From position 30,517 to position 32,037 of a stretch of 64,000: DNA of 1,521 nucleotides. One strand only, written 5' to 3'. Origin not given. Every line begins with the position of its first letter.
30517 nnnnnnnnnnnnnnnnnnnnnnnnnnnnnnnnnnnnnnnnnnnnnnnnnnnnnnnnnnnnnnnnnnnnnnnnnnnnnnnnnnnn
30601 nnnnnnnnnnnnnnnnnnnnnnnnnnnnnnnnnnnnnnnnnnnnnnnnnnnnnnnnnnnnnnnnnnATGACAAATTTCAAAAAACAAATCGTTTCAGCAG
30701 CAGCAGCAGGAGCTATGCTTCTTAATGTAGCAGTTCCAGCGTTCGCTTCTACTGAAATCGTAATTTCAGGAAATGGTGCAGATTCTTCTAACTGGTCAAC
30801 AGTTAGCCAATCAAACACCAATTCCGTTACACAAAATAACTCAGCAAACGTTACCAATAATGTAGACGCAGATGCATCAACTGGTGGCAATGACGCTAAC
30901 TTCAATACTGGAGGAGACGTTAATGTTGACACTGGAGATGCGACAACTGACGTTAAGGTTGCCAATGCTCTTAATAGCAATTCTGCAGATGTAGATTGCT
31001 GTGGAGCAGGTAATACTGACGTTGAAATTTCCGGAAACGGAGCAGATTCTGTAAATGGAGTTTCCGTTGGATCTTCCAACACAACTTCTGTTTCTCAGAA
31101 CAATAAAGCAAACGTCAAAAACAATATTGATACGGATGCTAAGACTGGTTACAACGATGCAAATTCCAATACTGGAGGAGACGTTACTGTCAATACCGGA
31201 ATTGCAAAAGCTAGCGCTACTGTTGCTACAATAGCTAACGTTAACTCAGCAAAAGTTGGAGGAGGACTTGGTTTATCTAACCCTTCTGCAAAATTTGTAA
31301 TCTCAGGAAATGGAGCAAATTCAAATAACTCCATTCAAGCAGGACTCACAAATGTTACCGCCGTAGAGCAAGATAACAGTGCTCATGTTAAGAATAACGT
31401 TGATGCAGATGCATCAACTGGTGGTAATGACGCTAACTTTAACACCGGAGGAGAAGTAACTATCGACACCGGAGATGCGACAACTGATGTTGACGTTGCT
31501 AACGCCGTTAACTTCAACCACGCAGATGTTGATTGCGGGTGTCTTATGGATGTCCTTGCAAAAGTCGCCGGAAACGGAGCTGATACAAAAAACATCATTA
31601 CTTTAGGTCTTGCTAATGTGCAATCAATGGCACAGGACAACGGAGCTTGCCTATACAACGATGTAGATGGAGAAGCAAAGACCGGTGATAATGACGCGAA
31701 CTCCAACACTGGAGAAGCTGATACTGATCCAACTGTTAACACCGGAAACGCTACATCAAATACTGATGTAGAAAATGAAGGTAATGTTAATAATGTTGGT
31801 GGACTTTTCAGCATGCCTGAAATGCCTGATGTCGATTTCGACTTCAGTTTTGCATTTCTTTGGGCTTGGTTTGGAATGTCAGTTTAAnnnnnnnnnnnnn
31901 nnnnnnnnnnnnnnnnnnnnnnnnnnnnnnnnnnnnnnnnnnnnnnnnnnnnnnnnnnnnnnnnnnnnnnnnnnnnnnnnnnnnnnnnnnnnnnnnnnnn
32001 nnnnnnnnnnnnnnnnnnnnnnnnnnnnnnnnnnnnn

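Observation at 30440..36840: Sortase-linked locus of four paralogous secreted N/T/G/D-rich tandem-repeat proteins, one ending in LPATG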

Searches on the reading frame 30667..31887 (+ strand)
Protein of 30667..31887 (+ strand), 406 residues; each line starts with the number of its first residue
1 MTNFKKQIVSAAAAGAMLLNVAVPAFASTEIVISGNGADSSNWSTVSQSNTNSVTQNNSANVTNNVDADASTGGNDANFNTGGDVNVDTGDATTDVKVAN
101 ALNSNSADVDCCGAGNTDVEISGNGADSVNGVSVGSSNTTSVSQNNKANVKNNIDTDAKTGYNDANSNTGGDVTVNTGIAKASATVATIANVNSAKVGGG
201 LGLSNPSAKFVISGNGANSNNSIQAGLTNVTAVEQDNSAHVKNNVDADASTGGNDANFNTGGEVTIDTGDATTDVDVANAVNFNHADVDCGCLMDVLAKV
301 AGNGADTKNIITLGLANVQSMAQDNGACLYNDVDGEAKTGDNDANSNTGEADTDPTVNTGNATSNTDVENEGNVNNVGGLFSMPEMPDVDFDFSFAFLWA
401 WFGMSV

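Call 3: search_protein_families(library=pfam, proteins=[window:30667-31887:+], max_evalue=1)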
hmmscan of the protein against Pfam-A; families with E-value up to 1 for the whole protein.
window:30667-31887:+ (406 aa): 1 family
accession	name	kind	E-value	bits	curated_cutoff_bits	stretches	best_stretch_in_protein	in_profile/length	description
PF13699.11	eCIS_core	-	0.11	13.1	22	0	222-262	13-53/79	eCIS core domain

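Call 4: search_protein_families(library=ncbifam, proteins=[window:30667-31887:+], max_evalue=1)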
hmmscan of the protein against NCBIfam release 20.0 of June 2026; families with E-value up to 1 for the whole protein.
window:30667-31887:+ (406 aa): 0 families

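Call 6: find_homologous_proteins(query=window:30667-31887:+, max_evalue=0.001)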
Query window:30667-31887:+ (406 aa): 1005 proteins with E <= 0.001 among 8000 candidates; the best 120 are listed.
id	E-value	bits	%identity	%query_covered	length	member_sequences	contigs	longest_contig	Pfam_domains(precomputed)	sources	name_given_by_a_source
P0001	1.4e-243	826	100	100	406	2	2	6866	-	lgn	-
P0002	1.3e-193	661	81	100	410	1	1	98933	-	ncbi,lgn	-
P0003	1.0e-182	626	78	100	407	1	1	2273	-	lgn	-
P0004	1.2e-182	625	78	100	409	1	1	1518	-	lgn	-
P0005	1.3e-179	615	77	100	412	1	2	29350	-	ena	-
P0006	8.8e-179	613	76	100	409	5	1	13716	-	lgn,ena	-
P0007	5.2e-172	590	74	100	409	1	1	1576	-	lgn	-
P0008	6.2e-172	590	74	100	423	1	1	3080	-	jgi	jgi:hypothetical protein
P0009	5.5e-170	584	73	100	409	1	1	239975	-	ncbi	-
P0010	2.1e-158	546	70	99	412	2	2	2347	-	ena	-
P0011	9.7e-149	514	67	100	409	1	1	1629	-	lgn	-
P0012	1.1e-148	514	67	100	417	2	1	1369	-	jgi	jgi:hypothetical protein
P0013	2.8e-146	506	67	100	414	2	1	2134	-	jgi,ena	-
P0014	1.1e-145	504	67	100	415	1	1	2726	-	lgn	-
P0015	1.2e-145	504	66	100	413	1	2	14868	-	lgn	-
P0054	4.2e-121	423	59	100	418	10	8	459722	-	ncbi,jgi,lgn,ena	jgi:hypothetical protein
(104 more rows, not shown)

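Call 10: search_solved_structures(query=A1, max_evalue=1, show_alignments=2)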
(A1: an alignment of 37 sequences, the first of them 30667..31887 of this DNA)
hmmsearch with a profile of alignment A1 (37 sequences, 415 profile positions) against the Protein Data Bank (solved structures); distinct sequences matched with E-value up to 1: 0.

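Call 12: find_encoding_contigs(protein=P0054, flank=10000, max_places=3)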
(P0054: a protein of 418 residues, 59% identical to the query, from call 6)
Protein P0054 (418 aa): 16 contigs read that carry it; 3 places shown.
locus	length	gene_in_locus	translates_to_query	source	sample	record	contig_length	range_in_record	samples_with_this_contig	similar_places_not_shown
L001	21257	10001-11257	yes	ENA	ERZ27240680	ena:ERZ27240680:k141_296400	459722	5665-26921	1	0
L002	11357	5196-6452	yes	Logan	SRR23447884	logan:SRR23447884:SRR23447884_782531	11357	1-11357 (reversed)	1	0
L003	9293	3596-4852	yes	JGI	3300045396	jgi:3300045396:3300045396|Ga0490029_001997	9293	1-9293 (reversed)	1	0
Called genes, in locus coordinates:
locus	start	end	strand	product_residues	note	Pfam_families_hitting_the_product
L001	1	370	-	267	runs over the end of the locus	PF00730:HhH-GPD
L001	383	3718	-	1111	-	PF00873:ACR_tran, PF02355:SecD_SecF_C (faint), PF00873:ACR_tran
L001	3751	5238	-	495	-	PF00364:Biotin_lipoyl (faint), PF25973:BSH_CzcB (faint), PF25989:YknX_C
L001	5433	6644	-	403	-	PF12704:MacB_PCD, PF02687:FtsX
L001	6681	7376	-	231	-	PF02463:SMC_N (faint), PF00005:ABC_tran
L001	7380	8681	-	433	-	PF25919:BSH_CusB (faint), PF00364:Biotin_lipoyl (faint), PF25984:BSH_YknX (weak), PF25990:Beta-barrel_YknX, PF26002:Beta-barrel_AprE (weak)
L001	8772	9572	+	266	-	-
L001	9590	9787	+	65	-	PF10055:DUF2292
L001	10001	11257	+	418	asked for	-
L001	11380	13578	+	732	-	-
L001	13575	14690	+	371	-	-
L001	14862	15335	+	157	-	PF04203:Sortase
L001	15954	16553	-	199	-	-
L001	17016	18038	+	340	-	PF08529:NusA_N, PF13184:KH_NusA_1st, PF26594:KH_NusA_2nd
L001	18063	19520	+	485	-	PF00009:GTP_EFTU, PF00071:Ras, PF01926:MMR_HSR1, PF08477:Roc (weak), PF22042:EF-G_D2, PF03144:GTP_EFTU_D2 (faint), PF11987:IF-2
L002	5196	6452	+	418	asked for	-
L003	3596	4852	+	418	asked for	-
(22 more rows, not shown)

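Call 13: find_encoding_contigs(protein=P0009, flank=10000, max_places=2)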
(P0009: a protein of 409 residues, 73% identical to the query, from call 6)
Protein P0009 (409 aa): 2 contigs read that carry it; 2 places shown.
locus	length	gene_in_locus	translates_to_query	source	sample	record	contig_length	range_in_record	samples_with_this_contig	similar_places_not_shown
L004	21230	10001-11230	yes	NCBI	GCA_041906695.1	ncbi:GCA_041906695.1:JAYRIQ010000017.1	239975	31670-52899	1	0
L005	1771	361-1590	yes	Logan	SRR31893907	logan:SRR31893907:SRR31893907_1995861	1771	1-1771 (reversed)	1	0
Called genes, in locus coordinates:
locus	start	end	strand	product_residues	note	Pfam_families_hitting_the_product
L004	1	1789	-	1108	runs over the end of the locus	PF00873:ACR_tran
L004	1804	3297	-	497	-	PF25919:BSH_CusB (faint), PF00364:Biotin_lipoyl (faint), PF25973:BSH_CzcB (faint), PF25984:BSH_YknX (faint), PF25967:RND-MFP_C (weak), PF25989:YknX_C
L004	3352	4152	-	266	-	-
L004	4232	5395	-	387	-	PF12704:MacB_PCD, PF02687:FtsX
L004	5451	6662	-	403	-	PF12704:MacB_PCD, PF02687:FtsX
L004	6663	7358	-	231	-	PF00005:ABC_tran, PF02463:SMC_N (faint), PF13304:AAA_21 (faint)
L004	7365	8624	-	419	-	PF25919:BSH_CusB (faint), PF00364:Biotin_lipoyl (faint), PF25984:BSH_YknX (weak), PF25944:Beta-barrel_RND, PF25954:Beta-barrel_RND_2 (weak), PF25990:Beta-barrel_YknX, PF26002:Beta-barrel_AprE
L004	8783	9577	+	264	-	-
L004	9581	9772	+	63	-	PF10055:DUF2292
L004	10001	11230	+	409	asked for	-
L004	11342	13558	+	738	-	-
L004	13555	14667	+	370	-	-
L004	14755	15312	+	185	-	PF04203:Sortase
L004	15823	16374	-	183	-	-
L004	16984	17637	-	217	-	PF03118:RNA_pol_A_CTD, PF14520:HHH_5 (faint), PF26169:HHH_XRCC3_RpoA (faint), PF03118:RNA_pol_A_CTD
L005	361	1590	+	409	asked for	-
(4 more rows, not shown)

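Call 22: predict_structure(alignment_id=A1)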
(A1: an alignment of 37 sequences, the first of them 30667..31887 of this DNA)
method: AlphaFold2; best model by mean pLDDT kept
length: 406 residues; sequences in the alignment: 37
mean_pLDDT: 73.9   pTM: 0.64
mean pLDDT of the five models: 73.9, 58.1, 53.2, 49.3, 44.2
residues with pLDDT >= 90: 32; 70-90: 262; 50-70: 66; < 50: 46
segments of 3 or more residues with pLDDT < 50: 1-26, 201-203, 382-393
pLDDT, mean of each block of 10 residues (from residue 1): 30 32 52 81 81 78 86 74 76 86 75 73 83 84 84 90 71 82 84 73 65 86 86 83 88 73 78 83 75 73 82 83 79 83 67 69 80 68 44 50 50
secondary structure, 60 per line:
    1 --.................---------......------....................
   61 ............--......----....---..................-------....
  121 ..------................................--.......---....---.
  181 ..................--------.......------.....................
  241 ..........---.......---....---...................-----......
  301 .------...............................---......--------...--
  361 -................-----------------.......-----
elements in order: H3-19 E29-34 E41-72 E75-80 E85-88 E92-109 E117-122 E129-160 E163-169 E173-176 E180-198 E207-213 E220-250 E254-260 E264-267 E271-289 E295-301 E308-338 E342-347 E356-358 E362-377 H395-401

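Call 34: find_related_loci(query=A1, collection=genome_contigs, flank=8000)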
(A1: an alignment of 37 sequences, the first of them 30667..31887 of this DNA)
Query A1 (406 aa) in genome_contigs; peptide patterns used: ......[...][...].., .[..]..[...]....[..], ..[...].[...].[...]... (x = any residue, [..] = any of these).
302 stretches matched a pattern; 231 encode a relative of the query (tblastn E <= 1e-3); the best 80 are kept; 80 distinct loci.
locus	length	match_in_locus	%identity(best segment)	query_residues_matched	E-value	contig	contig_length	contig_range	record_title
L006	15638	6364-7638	58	1-406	1e-134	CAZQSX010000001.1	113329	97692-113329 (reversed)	MAG TPA_asm: uncultured Gammaproteobacteria bacterium isolate SRP342105_co2_380 genome assembly, contig: NODE_131_length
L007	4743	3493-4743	61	1-404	2e-133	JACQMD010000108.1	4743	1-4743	MAG: Candidatus Roizmanbacteria bacterium isolate NC_groundwater_1220_Ag_S-0.1um_43_42 S_p1_S3_coassembly_k141_1570839,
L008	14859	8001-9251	59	1-405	1e-129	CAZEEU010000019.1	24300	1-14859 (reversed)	MAG TPA_asm: uncultured Gammaproteobacteria bacterium isolate SRP286056_co1_676 genome assembly, contig: NODE_2362_lengt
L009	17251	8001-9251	59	1-405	1e-129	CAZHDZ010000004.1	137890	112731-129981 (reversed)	MAG TPA_asm: uncultured Gammaproteobacteria bacterium isolate SRP286056_co1_222 genome assembly, contig: NODE_84_length_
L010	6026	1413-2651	61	1-404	3e-129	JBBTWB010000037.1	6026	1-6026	MAG: Patescibacteria group bacterium isolate H43-bin061_1 H43_bin061_1_000000000037, whole genome shotgun sequence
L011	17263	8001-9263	60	3-406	9e-127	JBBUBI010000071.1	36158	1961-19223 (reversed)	MAG: Patescibacteria group bacterium isolate H52-bin033_1 H52_bin033_1_000000000071, whole genome shotgun sequence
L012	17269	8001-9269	57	1-404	1e-126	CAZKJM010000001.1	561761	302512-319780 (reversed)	MAG TPA_asm: uncultured Gammaproteobacteria bacterium isolate binchicken_co20_415 genome assembly, contig: NODE_8_length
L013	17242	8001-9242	61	1-404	7e-125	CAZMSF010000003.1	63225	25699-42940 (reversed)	MAG TPA_asm: uncultured Gammaproteobacteria bacterium isolate SRP135725_co1_372 genome assembly, contig: NODE_342_length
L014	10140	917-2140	59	4-399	3e-123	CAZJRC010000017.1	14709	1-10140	MAG TPA_asm: uncultured Gammaproteobacteria bacterium isolate binchicken_co251_951 genome assembly, contig: NODE_5630_le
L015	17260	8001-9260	58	1-405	4e-118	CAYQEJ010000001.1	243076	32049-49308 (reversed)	MAG TPA_asm: uncultured Gammaproteobacteria bacterium isolate SRP278252_co2_88 genome assembly, contig: NODE_35_length_2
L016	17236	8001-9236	61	3-404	1e-112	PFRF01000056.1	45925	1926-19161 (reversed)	MAG: Candidatus Levybacteria bacterium CG_4_9_14_0_2_um_filter_35_21 CG_4_9_14_0.2_um_filter_scaffold_582_c, whole genom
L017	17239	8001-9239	53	1-403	1e-110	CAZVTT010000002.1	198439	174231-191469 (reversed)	MAG TPA_asm: uncultured Gammaproteobacteria bacterium isolate SRP292972_co1_32 genome assembly, contig: NODE_96_length_1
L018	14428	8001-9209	53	1-402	2e-107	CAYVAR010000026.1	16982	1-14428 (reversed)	MAG TPA_asm: uncultured Gammaproteobacteria bacterium isolate binchicken_co110_1166 genome assembly, contig: NODE_7293_l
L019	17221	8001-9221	52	1-393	8e-106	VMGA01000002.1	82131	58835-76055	MAG: Microgenomates group bacterium Gr01-1014_16 G01um101416_scaffold_243, whole genome shotgun sequence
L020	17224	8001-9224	51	1-399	4e-105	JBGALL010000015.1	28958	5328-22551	MAG: Candidatus Woesebacteria bacterium isolate MAG_MBR_H10.109 MBRH10-109_opera_contig_5685, whole genome shotgun seque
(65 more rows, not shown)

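Call 41: fold_search(model_id=the predicted structure, library=pdb)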
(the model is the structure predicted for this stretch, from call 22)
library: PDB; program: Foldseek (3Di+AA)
matches with E <= 10: 56; with E <= 0.001: 0
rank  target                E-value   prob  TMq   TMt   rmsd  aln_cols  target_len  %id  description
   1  9u4u_A                1.2e-02  0.06  0.06  0.13  37.5       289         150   10  Structure of the functional amyloid FapC from Pseudomonas sp.UK4 (released 2025-08-06)
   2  5awg_B                2.2e-01  0.01  0.06  0.06  38.2       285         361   12  Crystal structure of Hg-bound SufB-SufC-SufD complex from Escherichia coli (released 2015-11-11)
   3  5awf_E                3.5e-01  0.02  0.09  0.09  39.8       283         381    9  Crystal structure of SufB-SufC-SufD complex from Escherichia coli (released 2015-11-11)
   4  5awf_A                4.5e-01  0.01  0.08  0.08  38.5       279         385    8  Crystal structure of SufB-SufC-SufD complex from Escherichia coli (released 2015-11-11)
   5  1vh4_B                4.7e-01  0.01  0.07  0.07  40.8       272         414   11  Crystal structure of a stabilizer of iron transporter (released 2003-12-30)
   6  5awf_B                4.7e-01  0.01  0.07  0.06  40.3       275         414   14  Crystal structure of SufB-SufC-SufD complex from Escherichia coli (released 2015-11-11)
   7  2zu0_A                4.9e-01  0.01  0.05  0.05  42.9       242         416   14  Crystal structure of SufC-SufD complex involved in the iron-sulfur cluster biosynthesis (released 2009-03-10)
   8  5awg_F                5.7e-01  0.01  0.05  0.05  42.9       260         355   10  Crystal structure of Hg-bound SufB-SufC-SufD complex from Escherichia coli (released 2015-11-11)
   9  8c50_A                6.3e-01  0.00  0.05  0.05  45.2       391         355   10  Pontibacter korlensis curli subunit CsgA (released 2023-06-28)
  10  1vh4_A                7.4e-01  0.01  0.06  0.06  40.0       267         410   12  Crystal structure of a stabilizer of iron transporter (released 2003-12-30)
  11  4kh3                  7.4e-01  0.00  0.04  0.04  46.7       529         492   12  Structure of a bacterial self-associating protein (released 2014-01-15)
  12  5awg_A                7.7e-01  0.01  0.07  0.07  41.3       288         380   10  Crystal structure of Hg-bound SufB-SufC-SufD complex from Escherichia coli (released 2015-11-11)
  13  5uyt_B                7.7e-01  0.00  0.05  0.04  43.5       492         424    8  Crystal structure of ice binding protein from an Antarctic bacterium Flavobacteriaceae (released 2017-10-25)
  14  7o7a_A                1.2e+00  0.00  0.05  0.05  44.1       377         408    8  Structure of the PL6 family alginate lyase Pedsa0632 from Pseudopedobacter saltans (released 2021-07-28)
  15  7o7a_B                1.2e+00  0.00  0.05  0.05  43.1       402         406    7  Structure of the PL6 family alginate lyase Pedsa0632 from Pseudopedobacter saltans (released 2021-07-28)
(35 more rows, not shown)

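Call 77: search_dna_similar(query=window:30667-31887:+, collection=phages, mode=protein, max_evalue=0.001, max_rows=10)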
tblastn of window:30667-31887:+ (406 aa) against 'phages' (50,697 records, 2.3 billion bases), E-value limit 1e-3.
No match.

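Call 111: list_cluster_members(proteins=[P0002, P0009, P0054, P0121, P0240, P0243])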
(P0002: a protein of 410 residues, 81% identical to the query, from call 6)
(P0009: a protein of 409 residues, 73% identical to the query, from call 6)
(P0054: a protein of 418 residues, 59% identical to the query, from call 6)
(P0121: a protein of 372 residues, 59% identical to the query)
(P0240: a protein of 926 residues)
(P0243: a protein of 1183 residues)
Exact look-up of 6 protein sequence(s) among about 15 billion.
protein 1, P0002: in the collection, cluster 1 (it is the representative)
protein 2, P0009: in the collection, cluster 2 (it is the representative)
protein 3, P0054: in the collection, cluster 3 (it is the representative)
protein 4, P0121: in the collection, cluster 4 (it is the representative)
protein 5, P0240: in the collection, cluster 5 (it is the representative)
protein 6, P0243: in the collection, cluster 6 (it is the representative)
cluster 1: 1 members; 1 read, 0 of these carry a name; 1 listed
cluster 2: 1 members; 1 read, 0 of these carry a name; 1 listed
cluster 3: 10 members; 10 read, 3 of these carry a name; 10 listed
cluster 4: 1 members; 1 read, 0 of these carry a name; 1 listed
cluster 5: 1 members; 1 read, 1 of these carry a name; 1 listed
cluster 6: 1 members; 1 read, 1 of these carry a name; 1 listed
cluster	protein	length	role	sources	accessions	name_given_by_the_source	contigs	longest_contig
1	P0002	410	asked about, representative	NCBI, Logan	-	-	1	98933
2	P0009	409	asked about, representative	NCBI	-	-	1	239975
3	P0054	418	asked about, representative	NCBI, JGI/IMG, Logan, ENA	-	hypothetical protein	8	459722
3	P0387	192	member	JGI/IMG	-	hypothetical protein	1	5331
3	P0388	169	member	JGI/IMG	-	hypothetical protein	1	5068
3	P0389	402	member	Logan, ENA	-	-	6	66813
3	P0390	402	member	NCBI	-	-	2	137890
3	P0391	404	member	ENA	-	-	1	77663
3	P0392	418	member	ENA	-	-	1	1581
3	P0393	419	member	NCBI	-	-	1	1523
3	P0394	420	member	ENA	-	-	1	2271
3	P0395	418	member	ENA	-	-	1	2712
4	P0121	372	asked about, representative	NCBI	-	-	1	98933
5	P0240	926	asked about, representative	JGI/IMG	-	hypothetical protein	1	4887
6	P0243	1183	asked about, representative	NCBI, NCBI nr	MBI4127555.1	MAG: hypothetical protein HY459_00640 [Parcubacteria group bacterium] | hypothetical protein [Parcubacteria group bacterium]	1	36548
